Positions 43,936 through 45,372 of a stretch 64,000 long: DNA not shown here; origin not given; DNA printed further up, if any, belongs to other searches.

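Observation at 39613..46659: Acylation + sulfation gene island: AT3 acyltransferase, membrane-HHxxxDG acyltransferase, PAPS-type sulfotransferase, ASST-like propeller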

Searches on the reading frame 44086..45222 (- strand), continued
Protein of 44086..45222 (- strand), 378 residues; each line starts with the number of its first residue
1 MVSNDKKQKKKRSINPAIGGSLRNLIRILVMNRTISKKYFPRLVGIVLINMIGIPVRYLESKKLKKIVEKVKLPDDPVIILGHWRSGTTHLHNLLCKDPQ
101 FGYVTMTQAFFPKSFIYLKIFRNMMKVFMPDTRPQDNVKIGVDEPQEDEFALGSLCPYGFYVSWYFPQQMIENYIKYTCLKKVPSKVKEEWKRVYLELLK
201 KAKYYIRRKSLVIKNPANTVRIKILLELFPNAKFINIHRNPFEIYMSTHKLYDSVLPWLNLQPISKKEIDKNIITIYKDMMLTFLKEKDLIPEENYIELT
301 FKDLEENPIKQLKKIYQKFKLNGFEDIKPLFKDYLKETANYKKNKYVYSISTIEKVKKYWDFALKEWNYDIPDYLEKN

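Call 101: search_solved_structures(query=A8, max_evalue=0.01, show_alignments=0)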
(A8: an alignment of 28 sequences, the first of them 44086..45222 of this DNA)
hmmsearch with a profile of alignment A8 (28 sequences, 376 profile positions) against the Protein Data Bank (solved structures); distinct sequences matched with E-value up to 0.01: 15.
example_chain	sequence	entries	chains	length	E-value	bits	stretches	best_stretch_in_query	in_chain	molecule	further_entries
2zq5_A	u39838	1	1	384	1.9e-14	56.6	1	73-337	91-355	Putative uncharacterized protein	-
2z6v_A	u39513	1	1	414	2.1e-14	56.4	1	73-348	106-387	Putative uncharacterized protein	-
4gox_A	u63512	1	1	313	0.00019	23.6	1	200-319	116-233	Polyketide synthase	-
4ifb_A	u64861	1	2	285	0.0041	19.3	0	229-317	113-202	Bile salt sulfotransferase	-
3f3y_A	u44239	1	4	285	0.0048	19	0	229-317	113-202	Bile salt sulfotransferase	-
1s7z_A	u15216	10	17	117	0.0051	19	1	250-341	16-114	Gene 0.3 protein | Overcome classical restriction gp0.3 | Protein Ocr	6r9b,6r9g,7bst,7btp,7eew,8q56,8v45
1efh_A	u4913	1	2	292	0.0051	19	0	229-317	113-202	HYDROXYSTEROID SULFOTRANSFERASE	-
1j99_A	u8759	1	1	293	0.0051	19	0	229-317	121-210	ALCOHOL SULFOTRANSFERASE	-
2y7c_D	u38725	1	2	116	0.0053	18.9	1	250-341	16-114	GENE 0.3 PROTEIN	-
7v1o_A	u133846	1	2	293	0.0053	18.9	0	229-304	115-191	Amine sulfotransferase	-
1ov4_A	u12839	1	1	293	0.0053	18.9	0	229-317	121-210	Alcohol sulfotransferase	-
5wrj_A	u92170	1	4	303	0.0065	18.6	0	209-295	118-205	Protein-tyrosine sulfotransferase 1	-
2qp3_A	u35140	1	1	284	0.0068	18.5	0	229-317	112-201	Bile salt sulfotransferase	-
5wri_A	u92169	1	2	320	0.007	18.5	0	209-295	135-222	Protein-tyrosine sulfotransferase 1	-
9wp1_A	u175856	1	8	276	0.0096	18.1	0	209-295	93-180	Protein-tyrosine sulfotransferase 1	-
